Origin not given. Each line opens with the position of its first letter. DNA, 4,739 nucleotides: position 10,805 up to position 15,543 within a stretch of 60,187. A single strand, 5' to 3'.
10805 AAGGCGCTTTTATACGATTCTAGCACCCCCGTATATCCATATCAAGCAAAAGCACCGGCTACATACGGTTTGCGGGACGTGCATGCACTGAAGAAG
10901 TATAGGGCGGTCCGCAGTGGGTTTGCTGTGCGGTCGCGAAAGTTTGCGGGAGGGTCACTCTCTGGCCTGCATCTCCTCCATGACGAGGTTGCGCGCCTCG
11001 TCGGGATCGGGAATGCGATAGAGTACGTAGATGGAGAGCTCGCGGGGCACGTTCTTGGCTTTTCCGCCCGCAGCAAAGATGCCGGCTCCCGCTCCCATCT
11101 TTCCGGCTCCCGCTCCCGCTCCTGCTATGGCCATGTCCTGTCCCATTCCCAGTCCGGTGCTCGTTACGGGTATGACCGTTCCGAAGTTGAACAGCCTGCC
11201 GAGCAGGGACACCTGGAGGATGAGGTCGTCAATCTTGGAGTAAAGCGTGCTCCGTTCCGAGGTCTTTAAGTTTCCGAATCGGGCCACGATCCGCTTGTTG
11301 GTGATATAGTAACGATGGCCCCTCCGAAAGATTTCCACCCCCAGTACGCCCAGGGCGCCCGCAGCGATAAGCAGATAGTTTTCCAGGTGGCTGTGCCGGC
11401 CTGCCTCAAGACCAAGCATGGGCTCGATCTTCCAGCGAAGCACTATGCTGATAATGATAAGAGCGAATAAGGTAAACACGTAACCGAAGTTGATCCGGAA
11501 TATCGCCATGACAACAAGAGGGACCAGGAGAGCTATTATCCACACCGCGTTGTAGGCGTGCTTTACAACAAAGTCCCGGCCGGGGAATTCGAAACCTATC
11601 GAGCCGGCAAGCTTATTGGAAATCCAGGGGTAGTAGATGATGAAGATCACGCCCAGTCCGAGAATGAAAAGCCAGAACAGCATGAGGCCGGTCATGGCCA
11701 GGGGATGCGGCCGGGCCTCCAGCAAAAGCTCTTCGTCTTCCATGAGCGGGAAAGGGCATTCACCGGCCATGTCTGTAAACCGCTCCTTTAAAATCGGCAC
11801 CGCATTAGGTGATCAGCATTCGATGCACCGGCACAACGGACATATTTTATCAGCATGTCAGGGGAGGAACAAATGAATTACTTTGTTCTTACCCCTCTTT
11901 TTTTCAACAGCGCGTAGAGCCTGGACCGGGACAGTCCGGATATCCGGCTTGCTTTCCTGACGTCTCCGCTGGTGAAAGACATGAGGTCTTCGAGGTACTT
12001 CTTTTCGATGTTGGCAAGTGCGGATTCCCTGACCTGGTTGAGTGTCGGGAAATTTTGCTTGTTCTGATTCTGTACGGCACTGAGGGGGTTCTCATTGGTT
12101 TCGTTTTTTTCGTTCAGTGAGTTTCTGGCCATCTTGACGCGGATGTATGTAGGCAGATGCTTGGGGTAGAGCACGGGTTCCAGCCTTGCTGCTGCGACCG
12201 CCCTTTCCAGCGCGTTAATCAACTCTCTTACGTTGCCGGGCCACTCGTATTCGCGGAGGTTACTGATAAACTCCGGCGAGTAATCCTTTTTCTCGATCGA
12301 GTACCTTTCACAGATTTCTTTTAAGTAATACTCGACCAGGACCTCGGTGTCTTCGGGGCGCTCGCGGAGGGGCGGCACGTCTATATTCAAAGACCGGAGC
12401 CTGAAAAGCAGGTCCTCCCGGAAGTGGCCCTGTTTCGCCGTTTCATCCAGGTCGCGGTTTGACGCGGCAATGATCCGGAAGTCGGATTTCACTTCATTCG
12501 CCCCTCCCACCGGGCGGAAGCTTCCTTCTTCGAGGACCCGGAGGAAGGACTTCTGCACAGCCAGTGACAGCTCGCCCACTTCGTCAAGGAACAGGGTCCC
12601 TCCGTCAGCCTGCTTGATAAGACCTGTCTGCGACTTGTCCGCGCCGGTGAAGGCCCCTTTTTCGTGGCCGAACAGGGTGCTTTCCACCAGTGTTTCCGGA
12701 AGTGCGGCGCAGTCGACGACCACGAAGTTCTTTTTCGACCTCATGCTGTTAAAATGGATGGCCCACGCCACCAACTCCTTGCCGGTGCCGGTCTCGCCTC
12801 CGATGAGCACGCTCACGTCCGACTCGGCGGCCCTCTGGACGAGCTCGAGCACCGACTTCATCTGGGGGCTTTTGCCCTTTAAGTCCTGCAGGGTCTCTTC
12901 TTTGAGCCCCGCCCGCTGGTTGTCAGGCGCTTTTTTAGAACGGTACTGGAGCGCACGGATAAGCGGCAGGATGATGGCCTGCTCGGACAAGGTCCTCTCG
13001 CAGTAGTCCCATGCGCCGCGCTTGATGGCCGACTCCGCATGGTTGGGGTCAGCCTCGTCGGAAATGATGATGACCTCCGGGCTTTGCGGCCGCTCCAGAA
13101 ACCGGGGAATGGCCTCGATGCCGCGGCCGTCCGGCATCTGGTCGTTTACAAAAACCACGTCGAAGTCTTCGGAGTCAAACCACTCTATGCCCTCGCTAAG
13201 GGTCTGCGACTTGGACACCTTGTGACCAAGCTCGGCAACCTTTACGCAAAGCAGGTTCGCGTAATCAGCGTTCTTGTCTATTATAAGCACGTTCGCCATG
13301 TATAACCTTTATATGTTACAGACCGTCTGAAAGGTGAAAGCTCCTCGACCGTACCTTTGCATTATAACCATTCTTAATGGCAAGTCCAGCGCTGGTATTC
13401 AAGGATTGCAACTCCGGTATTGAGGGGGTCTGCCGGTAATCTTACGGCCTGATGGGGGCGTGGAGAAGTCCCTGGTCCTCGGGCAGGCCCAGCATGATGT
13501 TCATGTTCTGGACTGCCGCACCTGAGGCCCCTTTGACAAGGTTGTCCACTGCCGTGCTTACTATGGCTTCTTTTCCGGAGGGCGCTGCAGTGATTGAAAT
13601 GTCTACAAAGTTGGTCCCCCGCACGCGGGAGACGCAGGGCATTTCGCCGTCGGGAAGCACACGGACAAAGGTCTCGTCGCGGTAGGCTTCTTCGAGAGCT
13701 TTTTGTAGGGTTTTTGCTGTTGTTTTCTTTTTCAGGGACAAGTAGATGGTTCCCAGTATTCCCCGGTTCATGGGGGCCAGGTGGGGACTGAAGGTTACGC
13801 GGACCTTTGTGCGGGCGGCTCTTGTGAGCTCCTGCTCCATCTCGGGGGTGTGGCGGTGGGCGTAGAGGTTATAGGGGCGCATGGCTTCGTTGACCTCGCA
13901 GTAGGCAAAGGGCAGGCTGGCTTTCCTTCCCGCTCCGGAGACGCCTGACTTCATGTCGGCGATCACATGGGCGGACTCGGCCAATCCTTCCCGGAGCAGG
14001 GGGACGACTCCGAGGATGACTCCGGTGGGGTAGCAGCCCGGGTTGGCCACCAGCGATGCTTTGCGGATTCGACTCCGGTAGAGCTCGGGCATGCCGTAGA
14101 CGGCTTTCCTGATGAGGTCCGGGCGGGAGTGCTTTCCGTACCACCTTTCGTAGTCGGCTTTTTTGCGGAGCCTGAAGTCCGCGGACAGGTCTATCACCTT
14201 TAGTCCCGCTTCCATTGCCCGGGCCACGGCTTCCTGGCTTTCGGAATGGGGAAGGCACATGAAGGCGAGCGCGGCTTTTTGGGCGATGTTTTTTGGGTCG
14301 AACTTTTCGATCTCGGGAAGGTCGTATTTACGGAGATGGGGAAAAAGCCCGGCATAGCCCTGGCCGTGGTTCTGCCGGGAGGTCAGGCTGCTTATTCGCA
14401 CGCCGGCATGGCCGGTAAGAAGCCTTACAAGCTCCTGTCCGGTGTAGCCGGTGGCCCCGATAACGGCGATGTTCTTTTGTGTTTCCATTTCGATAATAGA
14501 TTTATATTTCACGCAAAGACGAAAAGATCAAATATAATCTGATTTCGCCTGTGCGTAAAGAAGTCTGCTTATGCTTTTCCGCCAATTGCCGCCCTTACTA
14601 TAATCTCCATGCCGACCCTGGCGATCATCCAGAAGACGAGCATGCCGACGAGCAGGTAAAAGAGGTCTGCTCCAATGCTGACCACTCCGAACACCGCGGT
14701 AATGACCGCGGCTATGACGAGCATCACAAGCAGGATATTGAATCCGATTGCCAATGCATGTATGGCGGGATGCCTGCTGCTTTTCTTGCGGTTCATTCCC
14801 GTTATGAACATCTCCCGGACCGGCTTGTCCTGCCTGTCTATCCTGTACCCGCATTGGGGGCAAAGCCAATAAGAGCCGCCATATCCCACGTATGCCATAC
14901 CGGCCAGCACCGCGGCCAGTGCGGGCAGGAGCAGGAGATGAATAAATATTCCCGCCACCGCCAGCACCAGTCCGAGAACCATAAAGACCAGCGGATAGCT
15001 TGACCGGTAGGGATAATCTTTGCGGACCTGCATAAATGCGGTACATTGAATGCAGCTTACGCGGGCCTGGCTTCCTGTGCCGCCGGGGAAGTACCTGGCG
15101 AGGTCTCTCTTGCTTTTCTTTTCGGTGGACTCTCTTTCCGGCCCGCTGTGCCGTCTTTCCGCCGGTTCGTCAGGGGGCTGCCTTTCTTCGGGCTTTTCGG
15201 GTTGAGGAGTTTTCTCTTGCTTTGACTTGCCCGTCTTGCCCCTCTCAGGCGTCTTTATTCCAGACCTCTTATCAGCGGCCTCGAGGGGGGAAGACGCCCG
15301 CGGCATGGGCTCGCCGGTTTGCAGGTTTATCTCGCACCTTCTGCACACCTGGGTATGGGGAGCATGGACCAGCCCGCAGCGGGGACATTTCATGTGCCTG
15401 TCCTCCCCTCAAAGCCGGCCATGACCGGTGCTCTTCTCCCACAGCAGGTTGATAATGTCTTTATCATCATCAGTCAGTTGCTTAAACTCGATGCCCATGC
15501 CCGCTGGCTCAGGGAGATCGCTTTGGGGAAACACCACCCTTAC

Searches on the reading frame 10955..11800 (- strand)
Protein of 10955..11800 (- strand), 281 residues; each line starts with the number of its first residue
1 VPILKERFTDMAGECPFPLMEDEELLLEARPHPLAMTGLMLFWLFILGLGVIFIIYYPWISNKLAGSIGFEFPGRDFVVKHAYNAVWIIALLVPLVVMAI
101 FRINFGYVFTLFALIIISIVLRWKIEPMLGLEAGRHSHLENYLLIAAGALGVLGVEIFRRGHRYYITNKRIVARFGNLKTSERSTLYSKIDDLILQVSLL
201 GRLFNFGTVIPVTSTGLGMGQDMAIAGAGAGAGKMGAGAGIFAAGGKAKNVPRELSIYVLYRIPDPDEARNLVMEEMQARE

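Call 40: search_protein_families(library=pfam, proteins=[window:10955-11800:-], max_evalue=0.001)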
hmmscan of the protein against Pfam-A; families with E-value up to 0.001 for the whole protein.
window:10955-11800:- (281 aa): 1 family
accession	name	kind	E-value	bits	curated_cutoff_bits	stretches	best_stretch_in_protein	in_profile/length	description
PF03703.20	bPH_2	-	2.4e-06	28.1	22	1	160-210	2-52/78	Bacterial PH domain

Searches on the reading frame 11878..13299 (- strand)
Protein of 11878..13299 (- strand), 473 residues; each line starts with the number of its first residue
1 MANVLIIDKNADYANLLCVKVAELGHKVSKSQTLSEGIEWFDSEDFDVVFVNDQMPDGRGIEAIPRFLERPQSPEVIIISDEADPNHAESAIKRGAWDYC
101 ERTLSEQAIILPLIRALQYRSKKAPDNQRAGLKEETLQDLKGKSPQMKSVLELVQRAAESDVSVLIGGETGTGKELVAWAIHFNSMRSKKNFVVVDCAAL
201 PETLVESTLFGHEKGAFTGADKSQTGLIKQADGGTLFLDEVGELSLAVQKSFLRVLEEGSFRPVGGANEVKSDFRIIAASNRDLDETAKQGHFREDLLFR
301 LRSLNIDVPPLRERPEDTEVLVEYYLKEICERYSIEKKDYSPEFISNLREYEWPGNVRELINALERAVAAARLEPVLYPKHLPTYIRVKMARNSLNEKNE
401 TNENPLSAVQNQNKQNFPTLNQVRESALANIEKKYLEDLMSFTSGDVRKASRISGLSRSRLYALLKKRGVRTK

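Call 40: search_protein_families(library=pfam, proteins=[window:11878-13299:-], max_evalue=0.001)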
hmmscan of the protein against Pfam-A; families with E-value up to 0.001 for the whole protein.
window:11878-13299:- (473 aa): 7 families
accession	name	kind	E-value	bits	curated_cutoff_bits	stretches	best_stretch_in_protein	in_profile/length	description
PF00158.32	Sigma54_activat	-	2.3e-66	223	20.2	1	141-306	2-167/168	Sigma-54 interaction domain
PF14532.12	Sigma54_activ_2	-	3.7e-21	76.3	25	1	142-311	2-138/138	Sigma-54 interaction domain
PF25601.1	AAA_lid_14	-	1.1e-19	70.4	27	1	312-393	1-81/87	AAA+ ATPase lid domain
PF00072.30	Response_reg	-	8.3e-14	52.1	30.2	1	4-109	1-106/111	Response regulator receiver domain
PF07724.20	AAA_2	-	3.6e-08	34.1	27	1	162-293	4-136/166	AAA domain (Cdc48 subfamily)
PF07728.20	AAA_5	-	9.9e-08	32.5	22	1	164-282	2-123/139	AAA domain (dynein-related subfamily)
PF01078.27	Mg_chelatase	-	0.00015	21.7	20.3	0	157-281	18-157/207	Magnesium chelatase, subunit ChlI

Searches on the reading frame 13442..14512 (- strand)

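Call 40: search_protein_families(library=pfam, proteins=[window:13442-14512:-], max_evalue=0.001)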
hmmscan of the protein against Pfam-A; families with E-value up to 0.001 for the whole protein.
window:13442-14512:- (356 aa): 3 families
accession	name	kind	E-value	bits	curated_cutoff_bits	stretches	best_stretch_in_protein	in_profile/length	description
PF22698.1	Semialdhyde_dhC_1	-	1.1e-58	198.1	27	1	160-324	1-165/165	Semialdehyde dehydrogenase, dimerisation domain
PF01118.30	Semialdhyde_dh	-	7.5e-31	107.5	26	1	14-152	1-121/121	Semialdehyde dehydrogenase, NAD binding domain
PF02774.23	Semialdhyde_dhC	-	6.7e-22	78.9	26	1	171-327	3-184/184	Semialdehyde dehydrogenase, dimerisation domain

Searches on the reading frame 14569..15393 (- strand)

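Call 41: search_protein_families(library=pfam, proteins=[window:14569-15393:-], max_evalue=0.01)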
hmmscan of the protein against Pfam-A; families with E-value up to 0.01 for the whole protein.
window:14569-15393:- (274 aa): 2 families
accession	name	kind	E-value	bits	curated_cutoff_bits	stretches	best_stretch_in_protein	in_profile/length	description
PF07850.20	Renin_r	-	0.00095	19.6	27.8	0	200-231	24-55/79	Renin receptor-like transmembrane spanning segment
PF13248.11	Zn_ribbon_3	-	0.0038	17.1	27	0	2-23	4-25/26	zinc-ribbon domain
